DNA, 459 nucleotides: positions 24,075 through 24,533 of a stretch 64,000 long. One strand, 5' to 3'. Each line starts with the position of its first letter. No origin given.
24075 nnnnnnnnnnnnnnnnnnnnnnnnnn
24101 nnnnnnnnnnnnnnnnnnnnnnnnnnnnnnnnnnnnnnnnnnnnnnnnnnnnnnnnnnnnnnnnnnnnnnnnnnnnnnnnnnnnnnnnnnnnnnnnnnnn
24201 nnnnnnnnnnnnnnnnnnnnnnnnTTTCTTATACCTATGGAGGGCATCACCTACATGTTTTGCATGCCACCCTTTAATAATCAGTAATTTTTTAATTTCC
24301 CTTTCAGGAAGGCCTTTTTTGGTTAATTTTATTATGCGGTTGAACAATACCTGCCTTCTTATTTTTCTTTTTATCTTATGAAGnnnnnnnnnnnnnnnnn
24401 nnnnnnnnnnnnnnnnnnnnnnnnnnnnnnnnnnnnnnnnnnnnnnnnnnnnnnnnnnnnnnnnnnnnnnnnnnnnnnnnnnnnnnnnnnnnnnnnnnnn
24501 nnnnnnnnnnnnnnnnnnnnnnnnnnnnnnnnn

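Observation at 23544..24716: Highly basic 4x-repeat membrane protein whose 'KGW' helix module reappears on the tail of a surface-locus protein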

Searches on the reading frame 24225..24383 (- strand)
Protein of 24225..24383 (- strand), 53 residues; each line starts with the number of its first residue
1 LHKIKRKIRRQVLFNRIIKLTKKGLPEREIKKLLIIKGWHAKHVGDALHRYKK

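Call 16: search_solved_structures(query=A1, max_evalue=10, show_alignments=3)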
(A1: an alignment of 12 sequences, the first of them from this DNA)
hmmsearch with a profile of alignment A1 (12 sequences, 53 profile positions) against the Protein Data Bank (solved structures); distinct sequences matched with E-value up to 10: 6.
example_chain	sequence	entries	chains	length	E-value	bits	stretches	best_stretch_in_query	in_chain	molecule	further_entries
1ij5_A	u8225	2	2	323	0.009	19.3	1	14-52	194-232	PLASMODIAL SPECIFIC LAV1-2 PROTEIN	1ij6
3e3v_A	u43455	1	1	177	0.22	14.9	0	26-40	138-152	Regulatory protein recX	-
8skx_A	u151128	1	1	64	0.37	14.1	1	17-48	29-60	Miniprotein HHH_rd4_0518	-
2pwq_A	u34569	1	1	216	0.77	13.1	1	17-42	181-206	Ubiquitin conjugating enzyme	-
6iac_B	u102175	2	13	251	1.1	12.7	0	30-46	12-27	Lower collar protein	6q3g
7r1k_A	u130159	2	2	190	1.3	12.4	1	25-43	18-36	Lipase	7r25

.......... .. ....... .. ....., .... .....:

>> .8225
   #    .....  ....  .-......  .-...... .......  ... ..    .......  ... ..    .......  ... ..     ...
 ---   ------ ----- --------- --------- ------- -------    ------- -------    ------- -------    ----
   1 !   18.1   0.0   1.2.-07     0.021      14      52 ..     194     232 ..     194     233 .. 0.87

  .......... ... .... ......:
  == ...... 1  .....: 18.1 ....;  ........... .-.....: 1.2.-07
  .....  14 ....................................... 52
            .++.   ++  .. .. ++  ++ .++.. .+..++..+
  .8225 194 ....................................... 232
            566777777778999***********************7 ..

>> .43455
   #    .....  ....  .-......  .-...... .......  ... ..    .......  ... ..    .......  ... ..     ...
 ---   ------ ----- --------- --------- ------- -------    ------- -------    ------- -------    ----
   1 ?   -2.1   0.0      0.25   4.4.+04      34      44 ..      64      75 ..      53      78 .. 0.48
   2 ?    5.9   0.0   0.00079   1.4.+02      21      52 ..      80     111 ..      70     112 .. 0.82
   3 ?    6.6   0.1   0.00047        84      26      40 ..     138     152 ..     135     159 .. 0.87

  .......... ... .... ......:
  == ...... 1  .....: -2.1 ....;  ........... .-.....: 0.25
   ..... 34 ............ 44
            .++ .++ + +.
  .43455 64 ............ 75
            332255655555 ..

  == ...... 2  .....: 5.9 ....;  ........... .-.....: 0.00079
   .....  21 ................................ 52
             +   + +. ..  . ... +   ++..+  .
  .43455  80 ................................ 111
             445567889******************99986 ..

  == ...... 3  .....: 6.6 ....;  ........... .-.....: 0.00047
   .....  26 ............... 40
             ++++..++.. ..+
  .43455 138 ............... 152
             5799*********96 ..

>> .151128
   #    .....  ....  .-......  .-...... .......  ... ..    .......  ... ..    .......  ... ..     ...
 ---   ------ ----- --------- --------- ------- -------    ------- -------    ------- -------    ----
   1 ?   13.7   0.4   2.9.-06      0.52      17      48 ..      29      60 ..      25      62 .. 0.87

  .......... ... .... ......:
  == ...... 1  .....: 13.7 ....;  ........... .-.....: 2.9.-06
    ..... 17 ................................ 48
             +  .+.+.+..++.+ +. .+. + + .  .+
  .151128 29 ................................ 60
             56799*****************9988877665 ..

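Call 19: search_protein_families(library=pfam, alignment_id=A1, max_evalue=1)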
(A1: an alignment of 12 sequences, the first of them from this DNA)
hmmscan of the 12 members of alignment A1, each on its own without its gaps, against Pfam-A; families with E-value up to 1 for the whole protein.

A. member 1, seq(53 aa): 1 family
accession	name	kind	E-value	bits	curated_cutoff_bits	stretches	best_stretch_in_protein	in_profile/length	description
PF04695.18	Pex14_N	-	0.07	13.2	23.2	1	16-34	26-44/46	Pex14 N-terminal domain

B. families by the number of members that match (of 12 scanned): 13 families
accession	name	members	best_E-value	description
PF21982.2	RecX_HTH1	3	0.0032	RecX, first three-helix domain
PF24901.1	HTH_MCM7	2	0.014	DNA replication licensing factor MCM7, winged helix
PF12550.13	GCR1_C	1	0.0055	Transcriptional activator of glycolytic enzymes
PF12672.12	DUF3793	1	0.0095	Protein of unknown function (DUF3793)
PF04361.18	DUF494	1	0.011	Protein of unknown function (DUF494)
PF02631.22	RecX_HTH2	1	0.016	RecX, second three-helix domain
PF09713.15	A_thal_3526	1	0.039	Plant protein 1589 of unknown function (A_thal_3526)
PF09195.17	Endonuc-BglII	1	0.068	Restriction endonuclease BglII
PF08393.18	DHC_N2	1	0.069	Dynein heavy chain, N-terminal region 2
PF04695.18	Pex14_N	1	0.07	Pex14 N-terminal domain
PF05184.20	SapB_1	1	0.081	Saposin-like type B, region 1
PF05733.16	Tenui_N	1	0.088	Tenuivirus/Phlebovirus nucleocapsid protein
PF22970.2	DUF7028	1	0.15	Domain of unknown function (DUF7028)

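Call 31: search_protein_representatives(alignment_id=A3)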
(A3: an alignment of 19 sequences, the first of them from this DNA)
Query: 19 sequences, 45 profile positions. Proteins with E-value up to 0.001 (for the whole library): 1420; up to 1e-10: 123; up to 1e-30: 11. The best 150 are listed.
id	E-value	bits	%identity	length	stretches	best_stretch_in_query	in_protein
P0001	1.4e-64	229.6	-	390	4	1-45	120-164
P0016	3.1e-62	222.1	-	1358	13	7-42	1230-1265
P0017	3.3e-57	206.0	-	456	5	1-44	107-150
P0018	3.6e-47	173.9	-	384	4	1-43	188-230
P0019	2.3e-40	152.1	-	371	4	1-44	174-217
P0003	1.3e-39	149.7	-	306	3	1-45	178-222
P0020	2.4e-39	148.8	-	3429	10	3-38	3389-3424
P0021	4.8e-38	144.6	-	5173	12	7-38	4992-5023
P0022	4.3e-37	141.6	-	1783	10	7-41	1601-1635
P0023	1.1e-35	137.1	-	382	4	1-43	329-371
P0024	4.7e-31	122.3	-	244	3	1-44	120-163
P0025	2.8e-28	113.4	-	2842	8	1-41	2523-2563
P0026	6.6e-26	105.8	-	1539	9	16-41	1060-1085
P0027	5.3e-23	96.5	-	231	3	1-44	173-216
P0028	3.0e-21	90.9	-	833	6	7-43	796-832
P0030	2.3e-18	81.6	-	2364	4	6-40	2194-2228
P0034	6.7e-17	77.0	-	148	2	5-42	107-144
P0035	5.9e-16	74.0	-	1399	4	5-38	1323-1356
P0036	6.7e-16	73.8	-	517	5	3-40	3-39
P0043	8.1e-15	70.3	-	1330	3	7-42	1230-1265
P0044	9.8e-15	70.0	-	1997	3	5-42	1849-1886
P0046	1.2e-14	69.7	-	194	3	5-40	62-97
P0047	1.3e-14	69.7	-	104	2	5-37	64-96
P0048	1.5e-14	69.5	-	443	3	9-38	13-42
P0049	1.8e-14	69.2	-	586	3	3-41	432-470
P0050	2.1e-14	69.0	-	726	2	6-42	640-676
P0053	3.9e-14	68.1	-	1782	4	9-44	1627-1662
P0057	1.2e-13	66.5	-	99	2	12-41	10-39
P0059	2.4e-13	65.6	-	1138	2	2-42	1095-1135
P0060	2.4e-13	65.6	-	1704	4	5-38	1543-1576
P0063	3.4e-13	65.1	-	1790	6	3-42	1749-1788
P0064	4.0e-13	64.9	-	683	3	4-44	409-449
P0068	4.6e-13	64.7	-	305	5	13-42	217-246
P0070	7.7e-13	64.0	-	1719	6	5-42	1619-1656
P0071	8.7e-13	63.8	-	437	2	3-41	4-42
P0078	2.0e-12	62.7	-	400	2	5-39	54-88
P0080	2.5e-12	62.3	-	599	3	7-33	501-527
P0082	3.6e-12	61.8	-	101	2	5-40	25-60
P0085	4.6e-12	61.5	-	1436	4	6-40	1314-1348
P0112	3.1e-11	58.8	-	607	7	1-25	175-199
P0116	4.0e-11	58.5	-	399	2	6-41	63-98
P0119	4.2e-11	58.4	-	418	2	4-41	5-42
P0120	4.8e-11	58.2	-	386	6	5-31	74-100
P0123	5.9e-11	57.9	-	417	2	4-37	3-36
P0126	6.6e-11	57.8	-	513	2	4-34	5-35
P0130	7.3e-11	57.6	-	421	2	4-42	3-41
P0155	3.6e-10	55.4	-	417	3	9-41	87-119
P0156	3.8e-10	55.4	-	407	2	4-41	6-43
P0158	4.0e-10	55.3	-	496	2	9-42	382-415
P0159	4.1e-10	55.3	-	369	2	15-43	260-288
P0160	4.4e-10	55.2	-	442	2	7-39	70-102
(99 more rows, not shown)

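Call 36: search_protein_families(library=pfam, proteins=[P0047, P0057, P0082, P0034, P0116, P0119, P0071, P0078, P0036, P0046], max_evalue=0.01)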
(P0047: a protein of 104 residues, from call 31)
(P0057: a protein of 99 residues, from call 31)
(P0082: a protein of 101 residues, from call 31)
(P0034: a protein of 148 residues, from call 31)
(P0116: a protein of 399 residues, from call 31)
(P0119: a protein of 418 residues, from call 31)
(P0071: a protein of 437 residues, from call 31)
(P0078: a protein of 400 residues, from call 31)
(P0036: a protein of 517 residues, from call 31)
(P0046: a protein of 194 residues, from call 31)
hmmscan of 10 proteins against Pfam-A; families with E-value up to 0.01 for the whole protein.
P0047 (104 aa): 4 families
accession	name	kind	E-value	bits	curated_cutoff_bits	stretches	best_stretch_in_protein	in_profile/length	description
PF21982.2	RecX_HTH1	-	0.00052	20.4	26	0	23-43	14-34/40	RecX, first three-helix domain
PF24625.1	DUF7626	-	0.00078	19.6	27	0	68-91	9-32/55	Domain of unknown function (DUF7626)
PF22448.1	RepB_primase_C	-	0.00086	19.6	26.1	0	73-87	16-30/54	RepB DNA-primase C-terminal helical domain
PF17267.7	DUF5333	-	0.0047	17.5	27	0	18-52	47-81/110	Family of unknown function (DUF5333)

P0057 (99 aa): 4 families
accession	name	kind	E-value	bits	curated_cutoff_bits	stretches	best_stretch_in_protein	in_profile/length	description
PF04361.18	DUF494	-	1.7e-06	28.4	22.6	0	18-53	22-57/153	Protein of unknown function (DUF494)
PF22448.1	RepB_primase_C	-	1.7e-05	25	26.1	0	22-41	12-31/54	RepB DNA-primase C-terminal helical domain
PF21933.2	MCM5_C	-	0.00024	21.4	27.2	0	17-39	18-40/59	MCM5, C-terminal domain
PF07499.19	RuvA_C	-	0.0019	19.1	24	0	28-65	14-44/47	RuvA, C-terminal domain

P0082 (101 aa): 1 family
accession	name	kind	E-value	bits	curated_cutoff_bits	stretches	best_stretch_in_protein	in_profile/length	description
PF22448.1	RepB_primase_C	-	0.0047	17.2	26.1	0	45-60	13-28/54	RepB DNA-primase C-terminal helical domain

P0034 (148 aa): 4 families
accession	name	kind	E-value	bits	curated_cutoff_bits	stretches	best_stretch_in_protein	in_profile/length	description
PF24901.1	HTH_MCM7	-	0.00012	22.3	26.5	0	45-76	24-55/76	DNA replication licensing factor MCM7, winged helix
PF04361.18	DUF494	-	0.00071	19.9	22.6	0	109-143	11-43/153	Protein of unknown function (DUF494)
PF05961.16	Chordopox_A13L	-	0.0029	18.3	24.1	1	27-54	8-35/69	Chordopoxvirus A13L protein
PF22448.1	RepB_primase_C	-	0.004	17.4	26.1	0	114-131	14-31/54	RepB DNA-primase C-terminal helical domain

P0116 (399 aa): 1 family
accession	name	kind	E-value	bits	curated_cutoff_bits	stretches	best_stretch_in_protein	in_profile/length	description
PF14524.12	Wzt_C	-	0.001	19.5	30.4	1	162-245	25-111/143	Wzt C-terminal domain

P0119 (418 aa): 2 families
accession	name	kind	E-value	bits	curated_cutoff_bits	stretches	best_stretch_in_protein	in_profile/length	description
PF21982.2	RecX_HTH1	-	0.0019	18.5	26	0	23-40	19-36/40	RecX, first three-helix domain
PF11829.13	DUF3349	-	0.0054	17.9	28.3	0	27-97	29-92/94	Protein of unknown function (DUF3349)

P0071 (437 aa): 2 families
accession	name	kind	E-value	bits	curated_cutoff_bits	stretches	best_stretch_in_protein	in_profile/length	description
PF21982.2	RecX_HTH1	-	2e-06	28.1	26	0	18-41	14-37/40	RecX, first three-helix domain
PF21981.2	RecX_HTH3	-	0.00047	20.7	26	0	23-41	30-48/48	RecX, third three-helix domain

P0078 (400 aa): 1 family
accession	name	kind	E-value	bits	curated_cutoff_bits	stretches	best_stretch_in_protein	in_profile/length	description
PF21982.2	RecX_HTH1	-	0.0029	18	26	0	16-42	14-40/40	RecX, first three-helix domain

P0036 (517 aa): 10 families
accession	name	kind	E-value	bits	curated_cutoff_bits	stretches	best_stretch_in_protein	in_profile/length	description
PF04361.18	DUF494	-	1.2e-11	45.1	22.6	0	75-116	18-59/153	Protein of unknown function (DUF494)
PF13224.11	DUF4032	-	1.2e-05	25.7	23.8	0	63-109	78-124/163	Domain of unknown function (DUF4032)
PF21933.2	MCM5_C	-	1.8e-05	25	27.2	0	134-166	17-49/59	MCM5, C-terminal domain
PF14433.11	SUKH-3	-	7.5e-05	23.4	23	0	135-173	2-39/146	SUKH-3 immunity protein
PF21982.2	RecX_HTH1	-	8.8e-05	22.8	26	0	134-158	15-39/40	RecX, first three-helix domain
PF03706.18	LPG_synthase_TM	-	0.0001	22.4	33.4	1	287-420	112-252/302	Lysylphosphatidylglycerol synthase TM region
PF10163.14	EnY2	-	0.00021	22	27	0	190-226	19-54/83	Transcription factor e(y)2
PF24901.1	HTH_MCM7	-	0.00053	20.2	26.5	0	136-157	35-56/76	DNA replication licensing factor MCM7, winged helix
PF12106.13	Colicin_E5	-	0.0013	19.4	25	0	135-173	6-44/88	Colicin E5 ribonuclease domain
PF20237.3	DUF6594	-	0.0036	17.7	30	1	149-334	79-216/238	Family of unknown function (DUF6594)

P0046 (194 aa): 2 families
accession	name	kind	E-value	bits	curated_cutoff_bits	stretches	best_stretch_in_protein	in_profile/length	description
PF21982.2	RecX_HTH1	-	0.00014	22.2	26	0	79-98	19-38/40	RecX, first three-helix domain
PF02631.22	RecX_HTH2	-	0.002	18.8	26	0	63-97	7-42/42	RecX, second three-helix domain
